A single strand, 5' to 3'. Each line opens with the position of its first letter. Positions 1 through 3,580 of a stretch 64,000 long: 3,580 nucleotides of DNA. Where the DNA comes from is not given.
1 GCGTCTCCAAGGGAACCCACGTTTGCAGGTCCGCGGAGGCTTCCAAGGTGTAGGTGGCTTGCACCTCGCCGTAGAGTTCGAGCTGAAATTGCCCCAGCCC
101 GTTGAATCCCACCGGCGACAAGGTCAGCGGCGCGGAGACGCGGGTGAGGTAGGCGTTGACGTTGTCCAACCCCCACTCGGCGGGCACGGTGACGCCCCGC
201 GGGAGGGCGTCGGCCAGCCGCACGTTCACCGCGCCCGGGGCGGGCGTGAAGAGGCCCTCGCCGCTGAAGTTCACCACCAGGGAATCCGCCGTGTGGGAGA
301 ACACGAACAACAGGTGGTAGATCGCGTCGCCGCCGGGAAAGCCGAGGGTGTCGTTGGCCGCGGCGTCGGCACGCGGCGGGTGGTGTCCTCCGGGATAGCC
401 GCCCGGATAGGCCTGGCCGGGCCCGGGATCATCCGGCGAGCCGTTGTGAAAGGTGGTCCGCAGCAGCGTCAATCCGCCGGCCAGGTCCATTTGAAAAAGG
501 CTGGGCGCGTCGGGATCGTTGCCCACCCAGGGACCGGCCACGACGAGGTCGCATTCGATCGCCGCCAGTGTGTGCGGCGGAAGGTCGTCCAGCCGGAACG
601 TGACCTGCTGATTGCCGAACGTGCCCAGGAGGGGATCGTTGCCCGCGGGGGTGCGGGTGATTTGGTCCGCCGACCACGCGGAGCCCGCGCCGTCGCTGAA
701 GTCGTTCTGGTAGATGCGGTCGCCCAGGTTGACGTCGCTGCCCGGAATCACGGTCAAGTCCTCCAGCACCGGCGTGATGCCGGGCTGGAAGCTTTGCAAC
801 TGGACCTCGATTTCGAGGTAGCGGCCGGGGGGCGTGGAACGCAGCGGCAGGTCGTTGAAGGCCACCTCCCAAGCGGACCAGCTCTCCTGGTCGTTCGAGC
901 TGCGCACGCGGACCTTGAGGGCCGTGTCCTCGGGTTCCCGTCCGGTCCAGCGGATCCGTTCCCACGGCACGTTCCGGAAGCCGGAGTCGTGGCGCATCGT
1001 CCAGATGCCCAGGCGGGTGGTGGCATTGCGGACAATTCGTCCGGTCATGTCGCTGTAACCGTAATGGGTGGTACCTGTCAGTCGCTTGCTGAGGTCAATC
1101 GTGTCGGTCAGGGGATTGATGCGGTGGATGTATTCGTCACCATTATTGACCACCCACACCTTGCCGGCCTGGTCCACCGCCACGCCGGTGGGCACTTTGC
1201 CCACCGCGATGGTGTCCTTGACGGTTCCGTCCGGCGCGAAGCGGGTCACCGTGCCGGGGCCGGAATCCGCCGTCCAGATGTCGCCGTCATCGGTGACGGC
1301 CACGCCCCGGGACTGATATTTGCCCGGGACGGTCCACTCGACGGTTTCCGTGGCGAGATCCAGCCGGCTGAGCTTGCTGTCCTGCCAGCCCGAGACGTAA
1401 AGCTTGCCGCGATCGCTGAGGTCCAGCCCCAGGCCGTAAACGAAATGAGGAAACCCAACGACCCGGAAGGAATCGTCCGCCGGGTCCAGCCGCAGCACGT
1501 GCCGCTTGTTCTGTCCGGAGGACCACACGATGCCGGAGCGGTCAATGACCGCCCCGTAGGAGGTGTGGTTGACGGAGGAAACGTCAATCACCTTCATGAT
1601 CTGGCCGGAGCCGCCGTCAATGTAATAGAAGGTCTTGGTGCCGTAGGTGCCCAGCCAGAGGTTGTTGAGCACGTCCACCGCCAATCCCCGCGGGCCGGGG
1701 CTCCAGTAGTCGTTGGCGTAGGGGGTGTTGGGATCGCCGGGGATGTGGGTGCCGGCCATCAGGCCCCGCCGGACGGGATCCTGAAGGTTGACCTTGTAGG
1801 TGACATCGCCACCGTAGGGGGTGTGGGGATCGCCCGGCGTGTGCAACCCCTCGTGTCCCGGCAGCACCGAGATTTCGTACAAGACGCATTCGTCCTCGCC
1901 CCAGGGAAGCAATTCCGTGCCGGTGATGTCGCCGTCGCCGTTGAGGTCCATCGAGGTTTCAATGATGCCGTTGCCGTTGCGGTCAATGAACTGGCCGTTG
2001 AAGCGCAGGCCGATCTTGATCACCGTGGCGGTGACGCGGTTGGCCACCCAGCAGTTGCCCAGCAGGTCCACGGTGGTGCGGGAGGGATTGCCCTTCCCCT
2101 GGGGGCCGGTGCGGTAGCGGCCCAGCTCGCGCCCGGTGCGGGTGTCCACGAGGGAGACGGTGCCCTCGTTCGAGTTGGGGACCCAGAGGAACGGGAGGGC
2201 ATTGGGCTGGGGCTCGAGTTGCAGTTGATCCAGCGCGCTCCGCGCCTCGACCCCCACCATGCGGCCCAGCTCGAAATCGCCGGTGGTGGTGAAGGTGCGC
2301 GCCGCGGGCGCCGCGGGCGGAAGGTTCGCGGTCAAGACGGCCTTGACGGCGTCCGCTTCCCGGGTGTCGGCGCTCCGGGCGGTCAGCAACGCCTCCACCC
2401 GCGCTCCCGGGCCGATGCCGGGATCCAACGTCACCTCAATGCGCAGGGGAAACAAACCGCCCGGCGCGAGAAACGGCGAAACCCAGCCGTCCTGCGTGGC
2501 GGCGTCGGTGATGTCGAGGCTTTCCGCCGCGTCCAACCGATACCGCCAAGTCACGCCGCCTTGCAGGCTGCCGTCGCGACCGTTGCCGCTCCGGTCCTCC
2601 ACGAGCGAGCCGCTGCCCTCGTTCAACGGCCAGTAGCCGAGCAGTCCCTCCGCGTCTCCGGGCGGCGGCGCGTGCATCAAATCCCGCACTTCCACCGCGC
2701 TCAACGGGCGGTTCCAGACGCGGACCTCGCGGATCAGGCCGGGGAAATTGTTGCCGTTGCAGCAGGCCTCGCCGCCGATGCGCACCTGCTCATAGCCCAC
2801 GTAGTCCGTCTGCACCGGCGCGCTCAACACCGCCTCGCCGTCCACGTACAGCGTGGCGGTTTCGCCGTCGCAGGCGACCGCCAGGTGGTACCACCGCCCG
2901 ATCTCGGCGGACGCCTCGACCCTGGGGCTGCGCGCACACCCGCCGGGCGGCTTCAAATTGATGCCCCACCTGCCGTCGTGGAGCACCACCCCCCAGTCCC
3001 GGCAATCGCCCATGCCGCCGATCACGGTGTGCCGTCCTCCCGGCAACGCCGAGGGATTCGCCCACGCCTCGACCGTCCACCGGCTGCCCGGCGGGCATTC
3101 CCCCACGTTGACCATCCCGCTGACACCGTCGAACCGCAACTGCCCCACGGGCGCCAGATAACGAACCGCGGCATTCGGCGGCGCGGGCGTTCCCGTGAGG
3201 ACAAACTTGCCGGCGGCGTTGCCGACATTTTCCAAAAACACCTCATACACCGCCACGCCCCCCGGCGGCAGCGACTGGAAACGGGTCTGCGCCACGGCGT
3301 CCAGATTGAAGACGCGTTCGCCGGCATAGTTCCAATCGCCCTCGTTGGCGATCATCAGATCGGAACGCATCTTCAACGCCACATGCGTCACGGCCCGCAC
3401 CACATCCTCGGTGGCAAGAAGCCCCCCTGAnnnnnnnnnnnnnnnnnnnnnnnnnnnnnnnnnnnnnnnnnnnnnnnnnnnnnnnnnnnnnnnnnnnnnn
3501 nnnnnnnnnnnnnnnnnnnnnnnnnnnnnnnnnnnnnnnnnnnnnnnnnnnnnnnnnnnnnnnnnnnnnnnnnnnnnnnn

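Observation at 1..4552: ORF-track blind spot: a >1517-aa secreted CBM/LamG/beta-propeller protein hidden beneath two spurious plus-strand ORFs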

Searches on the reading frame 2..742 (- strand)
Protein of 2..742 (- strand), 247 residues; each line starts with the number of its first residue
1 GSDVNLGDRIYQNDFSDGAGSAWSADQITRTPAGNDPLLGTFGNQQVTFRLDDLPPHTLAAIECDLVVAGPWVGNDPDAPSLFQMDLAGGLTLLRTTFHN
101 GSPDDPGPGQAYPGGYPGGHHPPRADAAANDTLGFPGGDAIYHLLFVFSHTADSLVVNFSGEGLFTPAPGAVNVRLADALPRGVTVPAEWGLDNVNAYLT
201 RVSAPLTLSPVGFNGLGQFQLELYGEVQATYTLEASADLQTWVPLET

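Call 35: search_protein_representatives(protein=window:2-742:-)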
Query: 247 residues. Proteins with E-value up to 0.001 (for the whole library): 1887; up to 1e-10: 1137; up to 1e-30: 42. The best 150 are listed.
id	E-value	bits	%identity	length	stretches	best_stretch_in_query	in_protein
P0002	1.6e-102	359.1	69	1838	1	2-247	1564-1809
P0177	4.5e-83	295.3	42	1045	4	9-165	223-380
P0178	3.0e-69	250.0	40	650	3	9-176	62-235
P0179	2.4e-56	207.7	42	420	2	9-165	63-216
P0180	3.6e-55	203.9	38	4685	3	11-205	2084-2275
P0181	2.4e-51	191.3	36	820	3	3-164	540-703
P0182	1.4e-49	185.5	43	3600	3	10-168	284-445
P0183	5.1e-48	180.4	42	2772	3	10-166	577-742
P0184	7.2e-47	176.6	41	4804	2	9-165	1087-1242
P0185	4.8e-46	173.9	35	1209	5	10-165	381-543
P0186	5.5e-46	173.7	38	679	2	9-194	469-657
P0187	3.9e-44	167.7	38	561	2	2-164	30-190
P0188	1.8e-43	165.5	41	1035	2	9-165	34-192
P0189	1.1e-42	163.0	35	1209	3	6-185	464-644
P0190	1.3e-42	162.6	41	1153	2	10-166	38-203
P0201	2.1e-36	142.3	43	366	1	3-243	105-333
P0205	2.5e-32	129.0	46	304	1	10-165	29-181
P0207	3.2e-32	128.6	42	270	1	3-247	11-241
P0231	2.0e-27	112.9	39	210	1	9-168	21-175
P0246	2.1e-26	109.5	45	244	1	8-213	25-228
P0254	9.5e-26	107.4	43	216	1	7-161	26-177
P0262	2.3e-25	106.1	44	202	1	9-163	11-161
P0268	7.7e-25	104.4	41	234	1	8-199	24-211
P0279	1.5e-24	103.5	46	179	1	9-161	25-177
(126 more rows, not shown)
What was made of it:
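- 143..718 (-): Unnamed 'WGLDNV' beta-sandwich domain (aa 1279-1470). 1887 representative clusters at E<=0.001 and 1137 at E<=1e-10 (call 35).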

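Call 36: search_protein_families(library=pfam, proteins=[P0179, P0279, P0262, P0231, P0177, P0178, P0205, P0246], max_evalue=0.01)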
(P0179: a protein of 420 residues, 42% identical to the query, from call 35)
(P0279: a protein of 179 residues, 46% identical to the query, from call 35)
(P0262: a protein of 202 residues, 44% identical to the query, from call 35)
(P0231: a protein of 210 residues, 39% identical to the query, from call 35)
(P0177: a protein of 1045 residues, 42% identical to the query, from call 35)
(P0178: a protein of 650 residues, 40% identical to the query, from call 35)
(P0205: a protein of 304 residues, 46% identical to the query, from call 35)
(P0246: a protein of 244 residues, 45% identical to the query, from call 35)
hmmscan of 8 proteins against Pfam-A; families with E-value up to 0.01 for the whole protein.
P0179 (420 aa): 0 families

P0279 (179 aa): 0 families

P0262 (202 aa): 1 family
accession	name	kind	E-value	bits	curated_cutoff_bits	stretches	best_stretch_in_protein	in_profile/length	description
PF07589.16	PEP-CTERM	-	0.00049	20.5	20.7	1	177-201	1-23/24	PEP-CTERM motif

P0231 (210 aa): 1 family
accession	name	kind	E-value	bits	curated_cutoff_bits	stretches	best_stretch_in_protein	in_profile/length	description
PF07589.16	PEP-CTERM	-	0.00097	19.6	20.7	1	188-206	1-20/24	PEP-CTERM motif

P0177 (1045 aa): 0 families

P0178 (650 aa): 1 family
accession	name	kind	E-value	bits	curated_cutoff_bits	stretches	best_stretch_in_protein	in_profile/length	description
PF17447.7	YkpC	-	0.0081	16.4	27.7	0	101-112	23-34/42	Uncharacterized YkpC-like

P0205 (304 aa): 4 families
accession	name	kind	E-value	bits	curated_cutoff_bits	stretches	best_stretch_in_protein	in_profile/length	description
PF15780.11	ASH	-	2.7e-09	37.5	27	1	210-291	12-94/98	Abnormal spindle-like microcephaly-assoc'd, ASPM-SPD-2-Hydin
PF22073.2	Cep192_D4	-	1.8e-08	35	35.5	1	205-303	4-111/112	Cep192 domain 4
PF22066.2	Cep192_D8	-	0.00017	22.2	33.5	1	210-290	11-89/101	Cep192 domain 8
PF22544.2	HYDIN_VesB_CFA65-like_Ig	-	0.00056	20.5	25.5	1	204-301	2-99/100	HYDIN/CFA65/VesB-like, Ig-like domain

P0246 (244 aa): 1 family
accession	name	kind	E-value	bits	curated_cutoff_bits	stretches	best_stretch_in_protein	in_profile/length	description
PF07589.16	PEP-CTERM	-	5.5e-05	23.5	20.7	1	216-239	1-24/24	PEP-CTERM motif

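Call 37: search_protein_families(library=ncbifam, proteins=[P0179, P0279, P0262, P0231, P0177, P0178, P0205, P0246], max_evalue=0.01)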
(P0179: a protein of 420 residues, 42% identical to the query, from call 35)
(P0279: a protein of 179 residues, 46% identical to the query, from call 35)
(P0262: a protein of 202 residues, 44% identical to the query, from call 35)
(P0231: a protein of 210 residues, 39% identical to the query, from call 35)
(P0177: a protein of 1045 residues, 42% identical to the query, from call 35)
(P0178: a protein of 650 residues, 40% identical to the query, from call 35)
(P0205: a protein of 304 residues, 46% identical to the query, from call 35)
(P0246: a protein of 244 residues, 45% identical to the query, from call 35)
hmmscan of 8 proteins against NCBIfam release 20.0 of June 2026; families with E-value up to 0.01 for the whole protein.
P0179 (420 aa): 0 families

P0279 (179 aa): 0 families

P0262 (202 aa): 5 families
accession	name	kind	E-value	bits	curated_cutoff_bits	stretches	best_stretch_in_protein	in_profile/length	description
NF038120.1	PEP_CTERM_QFxxD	subfamily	1e-05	25.5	80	1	168-202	183-215/215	NF038120 family PEP-CTERM protein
TIGR02595.1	PEP_CTERM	domain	0.00017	22.2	16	1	178-201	1-24/24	PEP-CTERM sorting domain-containing protein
NF038129.1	PEP_NF038129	equivalog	0.00027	20.8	65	1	173-201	166-194/194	NF038129 family PEP-CTERM protein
NF038118.1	PEP_CTERM_CCXG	equivalog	0.0024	17.6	90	1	172-201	170-199/199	CCXG family PEP-CTERM protein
NF038126.1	PEP_CTERM_FxDxF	subfamily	0.0098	16.1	50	0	148-201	112-165/165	FxDxF family PEP-CTERM protein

P0231 (210 aa): 3 families
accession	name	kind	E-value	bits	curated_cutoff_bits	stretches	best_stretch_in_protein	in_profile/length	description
NF038120.1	PEP_CTERM_QFxxD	subfamily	3.9e-06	26.9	80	1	176-209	180-213/215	NF038120 family PEP-CTERM protein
NF038126.1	PEP_CTERM_FxDxF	subfamily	0.00023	21.5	50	1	155-202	109-155/165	FxDxF family PEP-CTERM protein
TIGR02595.1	PEP_CTERM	domain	0.00043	20.9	16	1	189-209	1-21/24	PEP-CTERM sorting domain-containing protein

P0177 (1045 aa): 0 families

P0178 (650 aa): 0 families

P0205 (304 aa): 1 family
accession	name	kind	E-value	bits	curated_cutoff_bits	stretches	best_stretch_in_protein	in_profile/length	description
NF012200.0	choice_anch_D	domain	1.2e-10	41.9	45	1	196-291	8-107/108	choice-of-anchor D domain-containing protein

P0246 (244 aa): 8 families
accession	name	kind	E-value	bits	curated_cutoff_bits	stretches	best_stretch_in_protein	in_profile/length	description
NF038129.1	PEP_NF038129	equivalog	2e-06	27.8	65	1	211-240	165-194/194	NF038129 family PEP-CTERM protein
NF038120.1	PEP_CTERM_QFxxD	subfamily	2.8e-06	27.3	80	1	204-241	182-214/215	NF038120 family PEP-CTERM protein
NF033554.9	floc_PepA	equivalog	3.7e-06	26.9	80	1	77-241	118-261/261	flocculation-associated PEP-CTERM protein PepA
TIGR02595.1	PEP_CTERM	domain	1e-05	26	16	1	217-242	1-24/24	PEP-CTERM sorting domain-containing protein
NF041538.1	PEP_EDSA_1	subfamily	0.00013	21.7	100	1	209-240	277-307/307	EDSAP-1 family PEP-CTERM protein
NF038126.1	PEP_CTERM_FxDxF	subfamily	0.00057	20.2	50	1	175-241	112-165/165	FxDxF family PEP-CTERM protein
NF038125.1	PEP_CTERM_THxN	subfamily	0.0026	17.4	85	1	212-240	215-246/246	THxN family PEP-CTERM protein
NF051874.1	PVV_CTERM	equivalog_domain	0.0095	15.7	27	0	224-243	10-34/38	PVV-CTERM domain-containing choice-of-anchor G protein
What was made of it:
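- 143..718 (-): No Pfam or NCBIfam name in 8 members (calls 36, 37).
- Tried and rejected: Pfam and NCBIfam scans of the tail-domain family found only the flanking PEP-CTERM signals (calls 36, 37).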

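Call 73: search_protein_families(library=ncbifam, proteins=[P0186, P0185, P0181, P0201, P0207, P0268, P0254], max_evalue=0.01)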
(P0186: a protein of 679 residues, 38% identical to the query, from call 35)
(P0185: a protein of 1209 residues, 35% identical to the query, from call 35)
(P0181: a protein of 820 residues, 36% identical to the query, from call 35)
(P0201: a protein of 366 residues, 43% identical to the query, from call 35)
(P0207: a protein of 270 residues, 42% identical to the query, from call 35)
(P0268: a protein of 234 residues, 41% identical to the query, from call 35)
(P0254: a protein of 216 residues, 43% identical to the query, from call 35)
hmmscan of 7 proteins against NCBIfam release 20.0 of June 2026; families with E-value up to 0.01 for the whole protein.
P0186 (679 aa): 5 families
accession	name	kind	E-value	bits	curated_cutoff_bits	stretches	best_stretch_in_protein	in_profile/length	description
NF035926.1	scyF_NHL_VPEP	equivalog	9.6e-06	25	350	1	96-212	151-277/376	scytonemin biosynthesis PEP-CTERM protein ScyF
NF000022.1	stregra_B_VgbA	exception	0.0011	18.2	600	1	39-173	41-174/299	streptogramin B lyase Vgb(A)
NF033207.2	midcut_by_XrtH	subfamily_domain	0.002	18.2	45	1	622-672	11-62/175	midcut-by-XrtH protein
NF000096.1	stregra_B_VgbB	exception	0.002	17.4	600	1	64-171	65-172/295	streptogramin B lyase Vgb(B)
NF052460.1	L-NosZ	equivalog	0.002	16.7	700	1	43-194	32-187/480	clade III lactonase-type nitrous-oxide reductase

P0185 (1209 aa): 0 families

P0181 (820 aa): 0 families

P0201 (366 aa): 0 families

P0207 (270 aa): 0 families

P0268 (234 aa): 2 families
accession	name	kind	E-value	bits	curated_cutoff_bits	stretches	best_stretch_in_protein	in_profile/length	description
NF038120.1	PEP_CTERM_QFxxD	subfamily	0.00058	19.8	80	1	200-231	181-213/215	NF038120 family PEP-CTERM protein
TIGR02595.1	PEP_CTERM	domain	0.0029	18.4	16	1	211-233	1-23/24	PEP-CTERM sorting domain-containing protein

P0254 (216 aa): 1 family
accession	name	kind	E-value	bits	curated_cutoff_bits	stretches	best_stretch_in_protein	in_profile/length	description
NF038120.1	PEP_CTERM_QFxxD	subfamily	0.00018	21.5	80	1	185-215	182-214/215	NF038120 family PEP-CTERM protein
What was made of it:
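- Closest known: 'Choice-of-anchor' domains next to C-terminal sorting signals. Different: It matches no curated choice-of-anchor model (calls 37, 73).
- Tried and rejected: My by-eye reading of an IPTL-CTERM signal in P0186 was not confirmed by NCBIfam (call 73), so I dropped it.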

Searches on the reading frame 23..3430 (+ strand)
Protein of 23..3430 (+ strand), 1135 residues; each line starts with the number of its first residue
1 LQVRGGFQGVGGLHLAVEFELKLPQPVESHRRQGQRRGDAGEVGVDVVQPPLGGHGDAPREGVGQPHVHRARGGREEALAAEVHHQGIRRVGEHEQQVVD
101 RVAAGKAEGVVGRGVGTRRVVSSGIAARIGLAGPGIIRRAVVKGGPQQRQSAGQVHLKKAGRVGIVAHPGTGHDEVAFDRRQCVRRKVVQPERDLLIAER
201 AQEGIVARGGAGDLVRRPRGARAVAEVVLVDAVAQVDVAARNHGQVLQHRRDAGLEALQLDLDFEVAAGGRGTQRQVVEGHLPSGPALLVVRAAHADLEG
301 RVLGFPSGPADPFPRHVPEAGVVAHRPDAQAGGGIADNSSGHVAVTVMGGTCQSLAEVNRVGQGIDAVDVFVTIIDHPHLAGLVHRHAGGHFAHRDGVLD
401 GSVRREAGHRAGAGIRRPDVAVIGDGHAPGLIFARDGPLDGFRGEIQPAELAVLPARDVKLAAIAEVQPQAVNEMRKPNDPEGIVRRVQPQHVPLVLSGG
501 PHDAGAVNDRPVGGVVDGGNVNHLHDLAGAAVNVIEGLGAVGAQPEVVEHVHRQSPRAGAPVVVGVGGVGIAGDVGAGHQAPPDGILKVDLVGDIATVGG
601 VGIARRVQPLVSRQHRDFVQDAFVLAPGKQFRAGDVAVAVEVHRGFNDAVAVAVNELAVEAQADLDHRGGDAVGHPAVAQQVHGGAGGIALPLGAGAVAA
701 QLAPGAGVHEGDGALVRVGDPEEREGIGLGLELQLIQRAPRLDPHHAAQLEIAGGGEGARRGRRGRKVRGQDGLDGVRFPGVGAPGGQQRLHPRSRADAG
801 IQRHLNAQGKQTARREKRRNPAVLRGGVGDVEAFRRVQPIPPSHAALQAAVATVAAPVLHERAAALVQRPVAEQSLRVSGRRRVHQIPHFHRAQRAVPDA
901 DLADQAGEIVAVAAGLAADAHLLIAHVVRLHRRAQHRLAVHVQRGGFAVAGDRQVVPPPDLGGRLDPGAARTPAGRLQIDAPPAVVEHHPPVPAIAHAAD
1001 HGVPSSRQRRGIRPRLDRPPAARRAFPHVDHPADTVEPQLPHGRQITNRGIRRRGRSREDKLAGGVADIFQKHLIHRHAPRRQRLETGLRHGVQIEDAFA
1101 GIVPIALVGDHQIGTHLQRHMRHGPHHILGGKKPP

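Call 70: search_protein_families(library=pfam, proteins=[window:23-3430:+], max_evalue=1)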
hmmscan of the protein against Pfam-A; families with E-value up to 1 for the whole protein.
window:23-3430:+ (1135 aa): 0 families
